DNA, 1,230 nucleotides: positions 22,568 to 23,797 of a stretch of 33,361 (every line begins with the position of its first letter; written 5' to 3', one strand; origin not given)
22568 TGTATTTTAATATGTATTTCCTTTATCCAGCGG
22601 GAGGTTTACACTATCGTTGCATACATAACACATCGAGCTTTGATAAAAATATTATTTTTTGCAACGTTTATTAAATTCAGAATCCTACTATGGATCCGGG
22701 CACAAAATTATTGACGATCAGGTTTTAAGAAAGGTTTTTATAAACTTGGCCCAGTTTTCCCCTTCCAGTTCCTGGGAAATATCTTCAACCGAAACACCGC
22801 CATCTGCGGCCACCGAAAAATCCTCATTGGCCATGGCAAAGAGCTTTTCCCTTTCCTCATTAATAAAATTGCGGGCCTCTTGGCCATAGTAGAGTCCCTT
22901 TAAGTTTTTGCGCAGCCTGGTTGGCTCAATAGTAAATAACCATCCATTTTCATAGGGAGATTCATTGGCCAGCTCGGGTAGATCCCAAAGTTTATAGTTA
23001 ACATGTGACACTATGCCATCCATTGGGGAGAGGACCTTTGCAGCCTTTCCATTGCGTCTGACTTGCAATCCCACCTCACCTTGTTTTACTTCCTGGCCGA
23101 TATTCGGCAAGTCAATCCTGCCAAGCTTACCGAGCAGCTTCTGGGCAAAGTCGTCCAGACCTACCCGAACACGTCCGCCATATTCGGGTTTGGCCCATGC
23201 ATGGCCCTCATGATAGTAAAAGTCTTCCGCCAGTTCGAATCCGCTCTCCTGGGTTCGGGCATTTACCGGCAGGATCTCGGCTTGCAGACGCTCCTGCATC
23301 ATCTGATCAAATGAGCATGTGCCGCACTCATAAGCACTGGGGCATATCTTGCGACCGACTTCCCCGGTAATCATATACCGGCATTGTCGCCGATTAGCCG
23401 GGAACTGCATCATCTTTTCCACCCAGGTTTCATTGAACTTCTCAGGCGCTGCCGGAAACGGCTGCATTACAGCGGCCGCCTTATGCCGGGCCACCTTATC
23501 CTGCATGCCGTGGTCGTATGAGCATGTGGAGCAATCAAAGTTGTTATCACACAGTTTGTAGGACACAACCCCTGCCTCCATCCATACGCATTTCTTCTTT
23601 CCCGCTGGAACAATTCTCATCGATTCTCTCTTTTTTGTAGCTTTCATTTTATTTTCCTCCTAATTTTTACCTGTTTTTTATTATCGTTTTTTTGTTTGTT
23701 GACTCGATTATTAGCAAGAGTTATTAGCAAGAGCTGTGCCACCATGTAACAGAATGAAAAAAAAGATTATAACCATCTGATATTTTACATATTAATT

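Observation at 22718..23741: Sigma-54-driven GcvH-like protein with duplicated C-x12-C-x5-C-x2-C modules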

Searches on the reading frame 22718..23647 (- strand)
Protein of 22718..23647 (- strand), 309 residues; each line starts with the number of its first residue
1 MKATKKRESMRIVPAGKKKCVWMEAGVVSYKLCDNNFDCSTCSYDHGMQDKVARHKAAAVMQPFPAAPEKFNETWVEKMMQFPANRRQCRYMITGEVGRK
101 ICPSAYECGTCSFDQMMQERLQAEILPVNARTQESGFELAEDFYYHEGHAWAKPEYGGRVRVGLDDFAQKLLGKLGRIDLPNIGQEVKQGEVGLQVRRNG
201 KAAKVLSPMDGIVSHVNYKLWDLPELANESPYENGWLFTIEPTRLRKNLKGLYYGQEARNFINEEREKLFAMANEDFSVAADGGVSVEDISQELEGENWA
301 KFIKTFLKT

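Call 3: search_protein_families(library=pfam, proteins=[window:22718-23647:-], max_evalue=1)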
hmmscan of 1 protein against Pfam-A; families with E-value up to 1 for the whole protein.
window:22718-23647:- (309 aa): 2 families
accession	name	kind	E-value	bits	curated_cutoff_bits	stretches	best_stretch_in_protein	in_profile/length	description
PF01597.25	GCV_H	-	2.4e-24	86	22.2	1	144-264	2-121/122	Glycine cleavage H-protein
PF05495.17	zf-CHY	-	0.092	13.6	31.3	0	29-57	11-40/68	CHY zinc finger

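Call 4: search_protein_families(library=ncbifam, proteins=[window:22718-23647:-], max_evalue=1)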
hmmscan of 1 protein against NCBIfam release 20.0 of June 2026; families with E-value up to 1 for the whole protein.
window:22718-23647:- (309 aa): 4 families
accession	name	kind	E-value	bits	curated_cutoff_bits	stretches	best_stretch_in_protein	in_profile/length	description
NF002270.0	PRK01202.1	subfamily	1.4e-25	89.6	117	1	138-264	3-128/129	glycine cleavage system protein GcvH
TIGR00527.1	gcvH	equivalog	1.2e-21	77.1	115.85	1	140-263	3-126/129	glycine cleavage system protein GcvH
TIGR03077.1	not_gcvH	equivalog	1.9e-16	60.1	144.05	1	144-240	1-97/110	glycine cleavage protein H-like protein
NF045810.1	GcvH_rel_desulf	equivalog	1.4e-09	37.8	150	1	138-247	11-119/167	GcvH-related protein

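Call 8: find_homologous_proteins(query=window:22718-23647:-, max_evalue=0.00001)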
Query window:22718-23647:- (309 aa): 412 proteins with E <= 0.00001 among 903 candidates; the best 120 are listed.
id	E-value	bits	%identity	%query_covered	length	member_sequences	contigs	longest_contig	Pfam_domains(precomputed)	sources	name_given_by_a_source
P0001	2.1e-194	663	91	100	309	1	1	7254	PF01597.26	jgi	-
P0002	5.2e-194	661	92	100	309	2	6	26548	PF01597.26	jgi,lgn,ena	-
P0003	6.8e-193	658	91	100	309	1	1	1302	PF01597.26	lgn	-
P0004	7.0e-193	658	91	100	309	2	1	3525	PF01597.26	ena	-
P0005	9.1e-193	657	91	100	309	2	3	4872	PF01597.26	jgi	jgi:glycine cleavage system H lipoate-binding protein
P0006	3.9e-192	655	91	100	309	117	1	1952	PF01597.26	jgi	jgi:glycine cleavage system H lipoate-binding protein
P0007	2.7e-181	620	86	100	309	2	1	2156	PF01597.26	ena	-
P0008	4.2e-181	619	86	100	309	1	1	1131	PF01597.26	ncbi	-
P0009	6.4e-181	618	84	100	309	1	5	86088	PF01597.26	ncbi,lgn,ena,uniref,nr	ncbi:MAG: glycine cleavage system protein H [Desulfobacterales bacterium]|uniref:Glycine cleavage sy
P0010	9.6e-180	615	85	100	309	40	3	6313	PF01597.26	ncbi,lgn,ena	-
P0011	2.7e-179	613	85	100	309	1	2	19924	PF01597.26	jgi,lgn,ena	-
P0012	3.6e-179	613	83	100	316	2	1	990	PF01597.26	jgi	jgi:glycine cleavage system H lipoate-binding protein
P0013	5.0e-179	612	85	100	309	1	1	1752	PF01597.26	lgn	-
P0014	4.6e-177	606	85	97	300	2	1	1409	PF01597.26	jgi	jgi:glycine cleavage system H lipoate-binding protein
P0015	2.2e-176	604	82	100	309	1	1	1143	PF01597.26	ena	-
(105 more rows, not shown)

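Call 11: search_solved_structures(query=window:22718-23647:-, max_evalue=0.01, show_alignments=3)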
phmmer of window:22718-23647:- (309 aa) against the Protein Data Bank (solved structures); distinct sequences matched with E-value up to 0.01: 13.
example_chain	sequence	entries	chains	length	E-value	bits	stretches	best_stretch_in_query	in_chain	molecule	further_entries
1onl_A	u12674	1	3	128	3e-18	69.4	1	139-244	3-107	glycine cleavage system H protein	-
3a8i_E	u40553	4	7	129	6.8e-16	61.6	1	142-243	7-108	Glycine cleavage system H protein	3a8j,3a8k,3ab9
3a7a_B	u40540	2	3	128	6.9e-16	61.6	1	142-243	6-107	Glycine cleavage system H protein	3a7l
3hgb_A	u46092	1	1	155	2.6e-15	59.7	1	130-241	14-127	Glycine cleavage system H protein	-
2ka7_A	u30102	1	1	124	4.4e-15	58.9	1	145-243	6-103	Glycine cleavage system H protein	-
1zko_A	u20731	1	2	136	5.4e-15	58.7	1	145-243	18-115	Glycine cleavage system H protein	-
3ift_A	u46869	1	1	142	1e-14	57.7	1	138-241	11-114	Glycine cleavage system H protein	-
3mxu_A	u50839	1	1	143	2.5e-14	56.4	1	130-240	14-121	Glycine cleavage system H protein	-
1dxm_A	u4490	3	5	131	4.4e-14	55.7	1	143-265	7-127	H PROTEIN | H PROTEIN OF THE GLYCINE CLEAVAGE SYSTEM | H-PROTEIN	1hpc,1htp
2edg_A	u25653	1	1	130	5.9e-12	48.7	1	145-240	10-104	Glycine cleavage system H protein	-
8ugo_E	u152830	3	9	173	7.4e-12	48.4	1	131-240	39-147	Glycine cleavage system H protein, mitochondrial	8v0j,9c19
3klr_A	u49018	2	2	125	1.8e-11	47.1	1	145-240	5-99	Glycine cleavage system H protein | Glycine cleavage system H protein, mitochondrial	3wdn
3tzu_A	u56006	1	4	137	9e-11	44.8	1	156-254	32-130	Glycine cleavage system H protein 1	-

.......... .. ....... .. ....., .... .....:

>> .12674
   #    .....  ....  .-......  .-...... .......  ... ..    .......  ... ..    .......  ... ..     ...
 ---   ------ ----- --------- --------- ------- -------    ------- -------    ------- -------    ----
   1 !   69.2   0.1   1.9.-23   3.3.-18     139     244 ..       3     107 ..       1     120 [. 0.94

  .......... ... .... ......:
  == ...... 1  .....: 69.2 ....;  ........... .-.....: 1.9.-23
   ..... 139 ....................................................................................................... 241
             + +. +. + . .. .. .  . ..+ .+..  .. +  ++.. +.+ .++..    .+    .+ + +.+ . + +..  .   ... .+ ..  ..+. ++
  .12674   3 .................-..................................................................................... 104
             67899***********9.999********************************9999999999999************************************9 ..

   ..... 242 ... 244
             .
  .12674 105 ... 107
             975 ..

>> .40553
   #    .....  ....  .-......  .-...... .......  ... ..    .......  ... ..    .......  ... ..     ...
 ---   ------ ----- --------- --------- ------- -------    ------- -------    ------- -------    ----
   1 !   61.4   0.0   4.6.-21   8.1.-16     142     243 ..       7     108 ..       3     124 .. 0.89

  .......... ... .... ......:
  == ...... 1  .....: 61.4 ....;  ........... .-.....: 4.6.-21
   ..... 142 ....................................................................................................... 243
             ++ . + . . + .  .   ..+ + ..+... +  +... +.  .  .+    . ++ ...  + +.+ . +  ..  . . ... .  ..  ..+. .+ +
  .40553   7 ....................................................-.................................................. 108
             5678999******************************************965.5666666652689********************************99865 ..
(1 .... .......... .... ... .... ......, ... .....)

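Call 15: find_related_loci(query=window:22718-23647:-, collection=genome_contigs, flank=10000)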
Query window:22718-23647:- (309 aa) in genome_contigs; peptide patterns used: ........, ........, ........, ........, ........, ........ (x = any residue, [..] = any of these).
152 stretches matched a pattern; 137 encode a relative of the query (tblastn E <= 1e-3); the best 80 are kept; 80 distinct loci.
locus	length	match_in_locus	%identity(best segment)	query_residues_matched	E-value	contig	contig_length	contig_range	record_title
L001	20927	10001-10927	97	1-309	0e+0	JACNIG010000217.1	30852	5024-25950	MAG: Candidatus Desulfatibia vada NIOZ-UU_NODE_1613_length_30852_cov_40.6155, whole genome shotgun sequence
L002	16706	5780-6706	91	1-309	0e+0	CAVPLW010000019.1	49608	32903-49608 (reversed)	MAG: uncultured delta proteobacterium isolate MFD09964.bin.3.171 genome assembly, contig: contig_50995, whole genome sho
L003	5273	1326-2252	82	1-309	0e+0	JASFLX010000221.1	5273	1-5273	MAG: Desulfobacterales bacterium isolate D0817M20remetaG_Bin_243 D0817M20remetaG_FD_scaffold_4544_c1, whole genome shotg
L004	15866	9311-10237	82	1-309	1e-179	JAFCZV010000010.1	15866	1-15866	MAG: Deltaproteobacteria bacterium isolate AB_1215_Bin_118 AB_1215_Bin_118_scaffold_2790, whole genome shotgun sequence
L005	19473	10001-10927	82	1-309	3e-179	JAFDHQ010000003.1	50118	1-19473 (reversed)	MAG: Deltaproteobacteria bacterium isolate Meg22_1214_Bin_280 Meg22_1214_Bin_280_scaffold_2263, whole genome shotgun seq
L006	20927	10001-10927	81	1-309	7e-179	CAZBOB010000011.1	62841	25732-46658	MAG TPA_asm: uncultured Desulfobacteraceae bacterium isolate binchicken_co34_357 genome assembly, contig: NODE_552_lengt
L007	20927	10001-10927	81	1-309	2e-178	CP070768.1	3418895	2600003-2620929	MAG: Desulfobacterales bacterium isolate bin239 chromosome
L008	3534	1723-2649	81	1-309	0e+0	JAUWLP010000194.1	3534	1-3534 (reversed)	MAG: Desulfobacteraceae bacterium isolate CSMAG_2375 CSMAG_2375_k141_1062902_length_3534_cov_16.8019, whole genome shotg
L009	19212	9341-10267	82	1-309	1e-178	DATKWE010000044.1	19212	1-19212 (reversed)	MAG TPA_asm: Desulfobacterales bacterium isolate SMAG_U14154 k141_1062456, whole genome shotgun sequence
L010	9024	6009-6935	81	1-309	2e-178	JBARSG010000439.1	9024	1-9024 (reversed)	MAG: Desulfobacterales bacterium isolate MFD12959_ilm_asm_bin44 k127_516876, whole genome shotgun sequence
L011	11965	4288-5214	81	1-309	6e-178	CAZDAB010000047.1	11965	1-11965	MAG TPA_asm: uncultured Desulfobacteraceae bacterium isolate binchicken_co89_303 genome assembly, contig: NODE_10520_len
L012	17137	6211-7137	81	1-309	5e-177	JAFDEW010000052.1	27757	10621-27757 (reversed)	MAG: Deltaproteobacteria bacterium isolate Meg19_46_Bin_253 Meg19_46_Bin_253_scaffold_8452, whole genome shotgun sequenc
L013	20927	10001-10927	80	1-309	2e-176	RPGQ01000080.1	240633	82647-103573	MAG: Desulfobacteraceae bacterium Eth-SRB2 Scaffold279_pilon, whole genome shotgun sequence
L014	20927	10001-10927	81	1-309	4e-176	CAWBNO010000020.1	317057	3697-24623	MAG: uncultured delta proteobacterium isolate MFD09779.bin.1.88 genome assembly, contig: contig_39548, whole genome shot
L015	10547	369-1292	81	1-308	5e-176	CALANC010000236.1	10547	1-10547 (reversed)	MAG: uncultured Desulfobacterales bacterium isolate N4_Bin_METABAT__72_1 genome assembly, contig: c_000004259182, whole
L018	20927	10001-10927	78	1-309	1e-172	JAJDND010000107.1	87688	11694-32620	MAG: Desulfobacterales bacterium isolate ALJrbin.15 k141_7642416, whole genome shotgun sequence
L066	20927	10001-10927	64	1-309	8e-143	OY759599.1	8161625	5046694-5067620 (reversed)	MAG: Desulfatiglandales bacterium isolate ef928343-fb2c-4ac1-bd77-a4af7a033044 genome assembly, chromosome: 1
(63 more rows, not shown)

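Call 20: search_protein_families(library=pfam, proteins=[L018:11134-11460:+, L018:11632-15711:+, L018:15242-15742:+, L018:16112-16603:+, L018:16871-19714:+, L018:20153-20884:+], max_evalue=0.00001)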
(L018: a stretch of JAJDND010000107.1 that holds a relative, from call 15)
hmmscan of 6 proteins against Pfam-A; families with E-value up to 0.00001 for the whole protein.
L018:11134-11460:+ (108 aa): 4 families
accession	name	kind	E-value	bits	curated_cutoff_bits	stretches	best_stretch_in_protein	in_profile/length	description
PF00890.30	FAD_binding_2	-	2.6e-07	30.6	20.4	1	58-92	2-36/414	FAD binding domain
PF12831.13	FAD_oxidored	-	3.4e-07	30.4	27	1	58-95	2-39/416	FAD dependent oxidoreductase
PF13450.12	NAD_binding_8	-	3.7e-07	30.7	21.9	1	60-95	1-36/68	NAD(P)-binding Rossmann-like domain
PF01266.30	DAO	-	4.5e-06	26.9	27.9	1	58-92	2-37/353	FAD dependent oxidoreductase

L018:11632-15711:+ (1359 aa): 18 families
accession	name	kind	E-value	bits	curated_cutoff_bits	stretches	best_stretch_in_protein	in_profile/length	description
PF07992.20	Pyr_redox_2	-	5.2e-55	187.4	26.1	3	131-429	2-291/291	Pyridine nucleotide-disulphide oxidoreductase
PF13450.12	NAD_binding_8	-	1.9e-18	67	21.9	2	134-169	1-36/68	NAD(P)-binding Rossmann-like domain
PF14691.11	Fer4_20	-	5.5e-17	62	25.8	1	39-115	29-108/113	Dihydroprymidine dehydrogenase domain II, 4Fe-4S cluster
PF13738.12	Pyr_redox_3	-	1.3e-16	61.2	30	1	216-413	125-305/305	Pyridine nucleotide-disulphide oxidoreductase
PF00070.33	Pyr_redox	-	6.4e-13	49.5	22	0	263-336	1-78/82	Pyridine nucleotide-disulphide oxidoreductase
PF01266.30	DAO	-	7.4e-12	45.9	27.9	0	952-985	3-37/353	FAD dependent oxidoreductase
PF12831.13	FAD_oxidored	-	1.8e-11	44.5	27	0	952-987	3-38/416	FAD dependent oxidoreductase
PF00890.30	FAD_binding_2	-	1.6e-10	41.2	20.4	1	951-985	2-36/414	FAD binding domain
PF01946.23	Thi4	-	1.2e-09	38.2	26.2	0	131-170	19-59/235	Thi4 family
PF14697.11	Fer4_21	-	3.6e-09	37.1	35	1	1286-1343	2-59/59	4Fe-4S dicluster domain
PF12838.12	Fer4_7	-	1.3e-08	35.6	27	1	1291-1340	1-52/52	4Fe-4S dicluster domain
PF01593.30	Amino_oxidase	-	1.9e-08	34.5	19.8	0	958-985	1-28/443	Flavin containing amine oxidoreductase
PF01494.25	FAD_binding_3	-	1.9e-08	34.4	22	0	131-163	3-35/349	FAD binding domain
PF03486.20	HI0933_like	-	2.8e-08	34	50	0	131-165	2-36/244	HI0933-like protein Rossmann domain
PF01262.27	AlaDh_PNT_C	-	4.1e-08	33.3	23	0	257-300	23-67/214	Alanine dehydrogenase/PNT, C-terminal domain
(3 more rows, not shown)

L018:15242-15742:+ (166 aa): 0 families

L018:16112-16603:+ (163 aa): 1 family
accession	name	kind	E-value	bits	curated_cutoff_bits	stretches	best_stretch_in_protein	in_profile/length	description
PF02662.21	FlpD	-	2.9e-06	27.7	22.3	0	2-44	81-123/123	Methyl-viologen-reducing hydrogenase, delta subunit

L018:16871-19714:+ (947 aa): 16 families
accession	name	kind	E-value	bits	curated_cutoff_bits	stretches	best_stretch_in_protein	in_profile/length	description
PF07992.20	Pyr_redox_2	-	8.2e-25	88.2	26.1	2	532-658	2-123/291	Pyridine nucleotide-disulphide oxidoreductase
PF00037.32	Fer4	-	1.3e-18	66.4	21.1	0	43-63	2-22/24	4Fe-4S binding domain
PF13237.11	Fer4_10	-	9.7e-15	54.7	25.5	1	872-920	3-53/53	4Fe-4S dicluster domain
PF12838.12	Fer4_7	-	1.6e-14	54.5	27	1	877-921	1-50/52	4Fe-4S dicluster domain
PF12837.12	Fer4_6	-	2.4e-13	49.8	25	0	901-923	1-23/24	4Fe-4S binding domain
PF13187.11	Fer4_9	-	9.7e-10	38.8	27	2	877-923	1-51/52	4Fe-4S dicluster domain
PF13183.11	Fer4_8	-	9.8e-10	39.3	27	0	48-107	4-65/68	4Fe-4S dicluster domain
PF12797.12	Fer4_2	-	2.6e-09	36.9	24.5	0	91-106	5-20/22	4Fe-4S binding domain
PF14697.11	Fer4_21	-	6.3e-09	36.3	35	1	871-925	1-58/59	4Fe-4S dicluster domain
PF13484.11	Fer4_16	-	1.3e-06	29.5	30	0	48-106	1-63/66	4Fe-4S double cluster binding domain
PF12831.13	FAD_oxidored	-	1.6e-06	28.1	27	1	534-580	3-50/416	FAD dependent oxidoreductase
PF01266.30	DAO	-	1.9e-06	28.1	27.9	0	534-567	3-37/353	FAD dependent oxidoreductase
PF25160.1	LdpA_Fe-S-bd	-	3.2e-06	27.3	27.6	0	884-926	5-45/49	LdpA Fe-S cluster-binding domain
PF00890.30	FAD_binding_2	-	4.7e-06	26.5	20.4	1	533-567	2-36/414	FAD binding domain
PF17179.9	Fer4_22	-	6.4e-06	27.4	27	0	43-61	75-93/95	4Fe-4S dicluster domain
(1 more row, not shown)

L018:20153-20884:+ (243 aa): 5 families
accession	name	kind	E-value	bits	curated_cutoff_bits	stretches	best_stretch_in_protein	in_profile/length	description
PF13183.11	Fer4_8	-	2.8e-10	41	27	1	30-91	2-68/68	4Fe-4S dicluster domain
PF13534.11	Fer4_17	-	2.8e-09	37.8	22.2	1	33-92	2-61/61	4Fe-4S dicluster domain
PF13187.11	Fer4_9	-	1.6e-08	34.9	27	1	33-90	2-50/52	4Fe-4S dicluster domain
PF13237.11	Fer4_10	-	4.5e-07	30.1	25.5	1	31-88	7-53/53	4Fe-4S dicluster domain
PF12838.12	Fer4_7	-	6.9e-07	30.1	27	1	33-90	2-51/52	4Fe-4S dicluster domain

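Call 40: predict_structure(alignment_id=A1)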
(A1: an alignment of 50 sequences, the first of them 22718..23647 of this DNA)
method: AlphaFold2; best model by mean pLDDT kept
length: 309 residues; sequences in the alignment: 50
mean_pLDDT: 82.6   pTM: 0.72
mean pLDDT of the five models: 82.6, 80.7, 80.7, 79.1, 77.6
residues with pLDDT >= 90: 107; 70-90: 153; 50-70: 32; < 50: 17
segments of 3 or more residues with pLDDT < 50: 1-10, 278-284
pLDDT, mean of each block of 10 residues (from residue 1): 42 73 88 82 89 84 58 86 86 80 82 80 74 89 95 86 95 89 94 90 94 92 88 93 87 94 91 62 53 72 92
secondary structure, 60 per line:
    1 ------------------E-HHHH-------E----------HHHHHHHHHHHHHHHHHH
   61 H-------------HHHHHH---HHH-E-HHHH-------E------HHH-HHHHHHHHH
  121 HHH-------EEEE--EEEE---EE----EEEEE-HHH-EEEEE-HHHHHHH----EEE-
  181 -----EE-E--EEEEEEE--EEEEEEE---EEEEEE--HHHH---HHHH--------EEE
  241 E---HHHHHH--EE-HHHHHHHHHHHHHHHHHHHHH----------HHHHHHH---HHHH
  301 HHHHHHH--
elements in order: H21-24 H43-61 H75-80 H90-93 H112-123 E131-134 E137-140 E150-154 E160-164 H166-172 E177-179 E192-198 E201-207 E211-216 H219-222 H226-229 E238-241 H245-250 H256-276 H287-293 H297-307

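Call 44: fold_search(model_id=the predicted structure, library=pdb)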
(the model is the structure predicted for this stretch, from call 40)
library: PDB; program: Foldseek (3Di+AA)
matches with E <= 10: 455; with E <= 0.001: 22
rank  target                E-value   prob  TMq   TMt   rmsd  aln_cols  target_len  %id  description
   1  3a8i_E                1.0e-11  1.00  0.38  0.87   1.7       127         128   30  Crystal Structure of ET-EHred-5-CH3-THF complex (released 2010-04-07)
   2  1onl_A                1.7e-11  1.00  0.38  0.90   1.7       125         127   34  Crystal structure of Thermus thermophilus HB8 H-protein of the glycine cleavage system (released 2003-08-26)
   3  3a8j_E                1.9e-11  1.00  0.38  0.88   1.6       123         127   32  Crystal Structure of ET-EHred complex (released 2010-04-07)
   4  3a8k_E                2.6e-11  1.00  0.38  0.89   1.6       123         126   32  Crystal Structure of ETD97N-EHred complex (released 2010-04-07)
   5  3ab9                  3.8e-11  1.00  0.38  0.89   1.6       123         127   30  Crystal Structure of lipoylated E. coli H-protein (reduced form) (released 2010-04-07)
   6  3hgb                  4.8e-11  1.00  0.38  0.84   1.7       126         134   32  Crystal structure of glycine cleavage system protein H from Mycobacterium tuberculosis (released 2009-05-26)
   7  1htp                  5.7e-11  1.00  0.39  0.90   1.6       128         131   34  REFINED STRUCTURES AT 2 ANGSTROMS AND 2.2 ANGSTROMS OF THE TWO FORMS OF THE H-PROTEIN, A LIPOAMIDE-CONTAINING PROTEIN OF (released 1995-03-31)
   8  3ift                  1.1e-10  1.00  0.38  0.83   1.7       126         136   32  Crystal structure of glycine cleavage system protein H from Mycobacterium tuberculosis, using X-rays from the Compact Li (released 2009-08-11)
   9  3a7l                  1.4e-10  1.00  0.38  0.89   1.5       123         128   30  Crystal structure of E. coli apoH-protein (released 2010-01-19)
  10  3klr                  2.5e-10  1.00  0.38  0.92   1.5       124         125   28  Bovine H-protein at 0.88 angstrom resolution (released 2010-06-09)
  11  3a7a_B                2.8e-10  1.00  0.38  0.90   1.5       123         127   30  Crystal structure of E. coli lipoate-protein ligase A in complex with octyl-amp and apoH-protein (released 2010-01-19)
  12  9c19_D                4.4e-10  1.00  0.38  0.91   1.5       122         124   28  Structure of human LIAS (released 2025-07-09)
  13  8ugo_E                6.6e-10  1.00  0.36  0.89   2.2       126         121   29  Structure of the complex between Human LIAS and H-protein in the presence of 5'-deoxyadenosine (released 2025-07-09)
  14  8ugo_C                1.2e-09  1.00  0.38  0.91   2.6       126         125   28  Structure of the complex between Human LIAS and H-protein in the presence of 5'-deoxyadenosine (released 2025-07-09)
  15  1zko_A                1.3e-09  1.00  0.37  0.87   1.6       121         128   36  Crystal structure of Glycine cleavage system H protein (tm0212) from Thermotoga maritima at 1.65 A resolution (released 2005-05-10)
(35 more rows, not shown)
